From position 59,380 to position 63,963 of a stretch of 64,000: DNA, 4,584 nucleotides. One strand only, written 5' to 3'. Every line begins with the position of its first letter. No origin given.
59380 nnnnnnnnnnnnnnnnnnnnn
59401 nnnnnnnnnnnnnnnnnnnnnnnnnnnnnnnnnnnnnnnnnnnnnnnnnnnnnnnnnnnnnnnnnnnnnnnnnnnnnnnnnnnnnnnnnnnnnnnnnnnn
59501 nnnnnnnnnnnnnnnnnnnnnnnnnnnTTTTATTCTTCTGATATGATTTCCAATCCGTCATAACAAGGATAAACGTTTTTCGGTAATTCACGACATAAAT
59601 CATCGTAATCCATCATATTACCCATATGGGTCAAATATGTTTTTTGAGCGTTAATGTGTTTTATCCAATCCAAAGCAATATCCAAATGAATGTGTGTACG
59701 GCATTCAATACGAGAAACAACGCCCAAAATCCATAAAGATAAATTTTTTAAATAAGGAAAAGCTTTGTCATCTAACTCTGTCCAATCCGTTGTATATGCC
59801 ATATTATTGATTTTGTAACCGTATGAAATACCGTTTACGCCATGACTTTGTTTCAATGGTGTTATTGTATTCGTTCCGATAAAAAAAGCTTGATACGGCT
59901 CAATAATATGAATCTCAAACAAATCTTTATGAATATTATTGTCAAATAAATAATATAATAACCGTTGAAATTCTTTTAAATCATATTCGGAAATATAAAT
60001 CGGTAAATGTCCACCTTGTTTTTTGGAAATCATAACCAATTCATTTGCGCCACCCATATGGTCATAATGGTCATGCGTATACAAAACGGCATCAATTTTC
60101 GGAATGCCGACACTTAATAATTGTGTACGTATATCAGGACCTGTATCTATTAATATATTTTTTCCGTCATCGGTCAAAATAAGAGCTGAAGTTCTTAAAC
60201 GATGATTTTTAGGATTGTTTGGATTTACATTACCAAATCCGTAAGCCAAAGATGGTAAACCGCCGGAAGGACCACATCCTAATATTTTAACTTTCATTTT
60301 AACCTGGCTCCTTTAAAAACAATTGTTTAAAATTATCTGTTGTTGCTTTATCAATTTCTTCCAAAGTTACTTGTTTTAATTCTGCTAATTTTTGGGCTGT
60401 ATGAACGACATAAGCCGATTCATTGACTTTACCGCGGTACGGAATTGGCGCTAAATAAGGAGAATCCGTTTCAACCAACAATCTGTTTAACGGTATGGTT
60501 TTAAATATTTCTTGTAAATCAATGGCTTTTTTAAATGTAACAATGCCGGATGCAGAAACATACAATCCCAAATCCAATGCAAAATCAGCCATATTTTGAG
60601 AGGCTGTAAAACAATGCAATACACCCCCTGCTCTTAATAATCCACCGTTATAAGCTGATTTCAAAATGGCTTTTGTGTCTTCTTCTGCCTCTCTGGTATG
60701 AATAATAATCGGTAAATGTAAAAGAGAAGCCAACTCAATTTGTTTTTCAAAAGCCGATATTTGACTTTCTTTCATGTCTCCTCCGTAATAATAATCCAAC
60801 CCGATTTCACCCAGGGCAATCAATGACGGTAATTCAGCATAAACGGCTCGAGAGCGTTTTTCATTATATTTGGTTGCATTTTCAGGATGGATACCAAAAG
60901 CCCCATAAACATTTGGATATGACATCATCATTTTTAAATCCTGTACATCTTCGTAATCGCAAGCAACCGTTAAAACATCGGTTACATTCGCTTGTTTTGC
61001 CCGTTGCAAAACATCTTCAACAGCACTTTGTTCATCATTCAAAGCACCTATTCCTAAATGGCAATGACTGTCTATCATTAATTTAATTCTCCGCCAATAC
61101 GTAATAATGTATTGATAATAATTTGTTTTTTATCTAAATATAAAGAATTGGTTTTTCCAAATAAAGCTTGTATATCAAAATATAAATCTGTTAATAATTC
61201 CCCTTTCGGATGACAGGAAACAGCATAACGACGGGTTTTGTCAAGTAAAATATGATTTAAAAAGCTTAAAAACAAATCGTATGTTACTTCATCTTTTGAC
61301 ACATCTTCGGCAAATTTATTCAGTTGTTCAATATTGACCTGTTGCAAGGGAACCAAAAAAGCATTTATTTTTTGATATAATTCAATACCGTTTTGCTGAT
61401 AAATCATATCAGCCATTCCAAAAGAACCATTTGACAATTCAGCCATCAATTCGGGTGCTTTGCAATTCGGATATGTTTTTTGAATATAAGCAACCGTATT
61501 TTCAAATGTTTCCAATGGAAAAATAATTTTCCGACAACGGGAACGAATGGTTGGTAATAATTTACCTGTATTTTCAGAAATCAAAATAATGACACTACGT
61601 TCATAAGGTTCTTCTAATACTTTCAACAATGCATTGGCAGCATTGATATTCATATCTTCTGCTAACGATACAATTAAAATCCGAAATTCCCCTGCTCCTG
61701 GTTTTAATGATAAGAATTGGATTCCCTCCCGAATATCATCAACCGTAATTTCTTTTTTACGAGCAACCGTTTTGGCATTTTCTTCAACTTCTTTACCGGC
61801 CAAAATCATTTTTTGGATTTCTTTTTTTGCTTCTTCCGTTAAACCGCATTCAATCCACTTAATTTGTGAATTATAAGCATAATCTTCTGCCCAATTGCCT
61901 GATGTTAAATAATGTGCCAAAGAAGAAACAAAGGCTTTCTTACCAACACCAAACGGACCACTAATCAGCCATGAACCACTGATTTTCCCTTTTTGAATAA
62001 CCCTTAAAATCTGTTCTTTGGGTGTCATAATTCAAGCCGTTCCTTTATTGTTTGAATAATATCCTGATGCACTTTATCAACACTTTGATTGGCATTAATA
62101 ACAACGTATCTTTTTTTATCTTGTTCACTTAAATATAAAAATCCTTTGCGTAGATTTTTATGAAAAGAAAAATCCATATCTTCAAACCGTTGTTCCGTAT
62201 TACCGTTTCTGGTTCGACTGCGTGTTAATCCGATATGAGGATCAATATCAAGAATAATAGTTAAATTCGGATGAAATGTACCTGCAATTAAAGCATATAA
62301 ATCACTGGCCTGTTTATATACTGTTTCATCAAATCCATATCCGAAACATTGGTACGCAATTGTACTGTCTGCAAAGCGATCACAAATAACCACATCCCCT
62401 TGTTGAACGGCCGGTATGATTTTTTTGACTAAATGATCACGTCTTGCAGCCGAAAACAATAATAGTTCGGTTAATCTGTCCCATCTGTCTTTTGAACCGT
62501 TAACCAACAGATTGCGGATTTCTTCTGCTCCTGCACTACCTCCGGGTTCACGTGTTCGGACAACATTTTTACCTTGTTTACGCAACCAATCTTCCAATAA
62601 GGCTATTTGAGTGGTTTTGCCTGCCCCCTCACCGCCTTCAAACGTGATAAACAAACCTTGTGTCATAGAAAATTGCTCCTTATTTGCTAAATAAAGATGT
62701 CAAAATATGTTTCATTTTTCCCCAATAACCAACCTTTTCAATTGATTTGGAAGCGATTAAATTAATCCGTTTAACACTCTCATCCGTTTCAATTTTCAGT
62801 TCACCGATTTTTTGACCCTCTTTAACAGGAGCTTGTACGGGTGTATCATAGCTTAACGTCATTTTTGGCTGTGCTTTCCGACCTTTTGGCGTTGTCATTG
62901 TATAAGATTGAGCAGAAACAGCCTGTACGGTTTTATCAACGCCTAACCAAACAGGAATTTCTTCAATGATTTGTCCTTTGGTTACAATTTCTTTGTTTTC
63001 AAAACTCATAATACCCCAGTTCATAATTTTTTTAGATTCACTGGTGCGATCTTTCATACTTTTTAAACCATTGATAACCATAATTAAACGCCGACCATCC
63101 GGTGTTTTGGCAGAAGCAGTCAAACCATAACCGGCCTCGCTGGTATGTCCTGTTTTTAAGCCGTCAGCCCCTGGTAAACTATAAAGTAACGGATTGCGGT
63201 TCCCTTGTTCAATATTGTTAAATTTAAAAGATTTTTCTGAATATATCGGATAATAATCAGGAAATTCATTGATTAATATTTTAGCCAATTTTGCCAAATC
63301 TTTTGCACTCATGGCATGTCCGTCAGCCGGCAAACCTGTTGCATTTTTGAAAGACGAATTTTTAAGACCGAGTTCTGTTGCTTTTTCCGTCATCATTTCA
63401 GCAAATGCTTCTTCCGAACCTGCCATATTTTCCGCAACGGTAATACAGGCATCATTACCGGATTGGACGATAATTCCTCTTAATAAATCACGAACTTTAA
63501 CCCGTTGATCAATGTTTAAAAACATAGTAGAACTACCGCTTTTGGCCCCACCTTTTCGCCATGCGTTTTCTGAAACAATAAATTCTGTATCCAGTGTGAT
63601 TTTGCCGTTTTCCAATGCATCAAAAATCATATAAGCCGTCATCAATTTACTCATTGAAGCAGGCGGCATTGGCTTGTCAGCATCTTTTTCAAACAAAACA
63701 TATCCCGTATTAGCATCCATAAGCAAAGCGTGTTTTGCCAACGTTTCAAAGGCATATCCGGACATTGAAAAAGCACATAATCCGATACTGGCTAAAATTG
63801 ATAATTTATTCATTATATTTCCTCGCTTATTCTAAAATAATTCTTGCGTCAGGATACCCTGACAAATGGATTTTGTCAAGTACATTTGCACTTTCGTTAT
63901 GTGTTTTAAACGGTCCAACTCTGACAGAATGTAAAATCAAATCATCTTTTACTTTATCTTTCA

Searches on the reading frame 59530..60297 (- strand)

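Call 46: search_protein_families(library=pfam, proteins=[window:59530-60297:-], max_evalue=0.01)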
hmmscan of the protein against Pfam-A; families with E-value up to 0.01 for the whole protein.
window:59530-60297:- (255 aa): 5 families
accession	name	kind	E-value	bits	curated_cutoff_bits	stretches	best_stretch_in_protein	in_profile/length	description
PF12706.13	Lactamase_B_2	-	2.6e-29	102.7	27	1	47-225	2-200/200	Beta-lactamase superfamily domain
PF00753.33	Lactamase_B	-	2.7e-14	54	22.7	1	36-97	6-73/196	Metallo-beta-lactamase superfamily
PF23023.1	Anti-Pycsar_Apyc1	-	0.00039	20.4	50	1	42-93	26-79/250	Anti-Pycsar protein Apyc1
PF13483.12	Lactamase_B_3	-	0.0029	18.1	24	1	36-146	7-76/160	Beta-lactamase superfamily domain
PF16661.11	Lactamase_B_6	-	0.0036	17.1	27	1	40-101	1-70/193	Metallo-beta-lactamase superfamily domain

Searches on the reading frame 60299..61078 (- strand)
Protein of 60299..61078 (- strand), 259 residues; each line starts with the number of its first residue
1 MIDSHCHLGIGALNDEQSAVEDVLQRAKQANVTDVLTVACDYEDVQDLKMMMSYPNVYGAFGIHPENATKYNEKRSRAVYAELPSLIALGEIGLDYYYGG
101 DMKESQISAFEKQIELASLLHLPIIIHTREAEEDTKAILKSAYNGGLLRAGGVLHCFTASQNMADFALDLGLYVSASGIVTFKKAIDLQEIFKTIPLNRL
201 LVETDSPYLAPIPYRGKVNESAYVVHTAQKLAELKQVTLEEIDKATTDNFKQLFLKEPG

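Call 46: search_protein_families(library=pfam, proteins=[window:60299-61078:-], max_evalue=0.01)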
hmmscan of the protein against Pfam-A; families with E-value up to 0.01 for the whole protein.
window:60299-61078:- (259 aa): 1 family
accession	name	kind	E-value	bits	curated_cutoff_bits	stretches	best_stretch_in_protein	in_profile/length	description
PF01026.27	TatD_DNase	-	1e-75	254.9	27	1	2-254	1-252/253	TatD related DNase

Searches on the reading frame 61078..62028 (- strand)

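Call 46: search_protein_families(library=pfam, proteins=[window:61078-62028:-], max_evalue=0.01)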
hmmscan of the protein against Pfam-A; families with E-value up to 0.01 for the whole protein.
window:61078-62028:- (316 aa): 2 families
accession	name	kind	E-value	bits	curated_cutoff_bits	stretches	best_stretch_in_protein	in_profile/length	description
PF13177.12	DNA_pol3_delta2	-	4e-32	111.9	27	1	6-171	8-158/161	DNA polymerase III, delta subunit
PF00004.35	AAA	-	0.001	19.9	21.2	0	125-170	79-128/131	ATPase family associated with various cellular activities (AAA)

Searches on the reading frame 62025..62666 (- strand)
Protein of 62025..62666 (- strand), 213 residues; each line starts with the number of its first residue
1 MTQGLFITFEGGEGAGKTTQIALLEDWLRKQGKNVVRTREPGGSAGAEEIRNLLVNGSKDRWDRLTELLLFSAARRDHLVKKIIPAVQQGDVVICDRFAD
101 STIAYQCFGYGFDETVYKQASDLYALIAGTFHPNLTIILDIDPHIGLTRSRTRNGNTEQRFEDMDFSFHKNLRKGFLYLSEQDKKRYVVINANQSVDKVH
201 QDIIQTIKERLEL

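Call 46: search_protein_families(library=pfam, proteins=[window:62025-62666:-], max_evalue=0.01)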
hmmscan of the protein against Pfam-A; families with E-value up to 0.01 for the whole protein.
window:62025-62666:- (213 aa): 4 families
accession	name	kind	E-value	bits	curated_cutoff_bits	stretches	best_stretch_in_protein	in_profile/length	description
PF02223.23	Thymidylate_kin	-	3.6e-49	167.4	27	1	9-203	1-185/185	Thymidylate kinase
PF13521.12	AAA_28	-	5.4e-07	30.4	27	1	7-160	2-134/164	AAA domain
PF13401.12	AAA_22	-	0.00025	21.8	27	1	4-89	5-81/130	AAA domain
PF01712.25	dNK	-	0.0055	16.9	27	0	7-209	1-200/203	Deoxynucleoside kinase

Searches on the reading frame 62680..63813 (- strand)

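Call 46: search_protein_families(library=pfam, proteins=[window:62680-63813:-], max_evalue=0.01)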
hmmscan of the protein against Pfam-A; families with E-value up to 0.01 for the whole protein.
window:62680-63813:- (377 aa): 5 families
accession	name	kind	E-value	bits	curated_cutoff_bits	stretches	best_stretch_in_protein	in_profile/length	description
PF00768.25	Peptidase_S11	-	4.9e-78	262.3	27.6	1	23-247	9-234/239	D-alanyl-D-alanine carboxypeptidase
PF07943.18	PBP5_C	-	4.6e-17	62.4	21.2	1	271-360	1-91/91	Penicillin-binding protein 5, C-terminal domain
PF13354.11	Beta-lactamase2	-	3.3e-12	46.7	22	1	32-182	5-148/214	Beta-lactamase enzyme family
PF02113.21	Peptidase_S13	-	0.00021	20.6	22.8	1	31-69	23-61/444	D-Ala-D-Ala carboxypeptidase 3 (S13) family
PF00144.29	Beta-lactamase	-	0.00046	19.9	27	0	44-82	45-80/329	Beta-lactamase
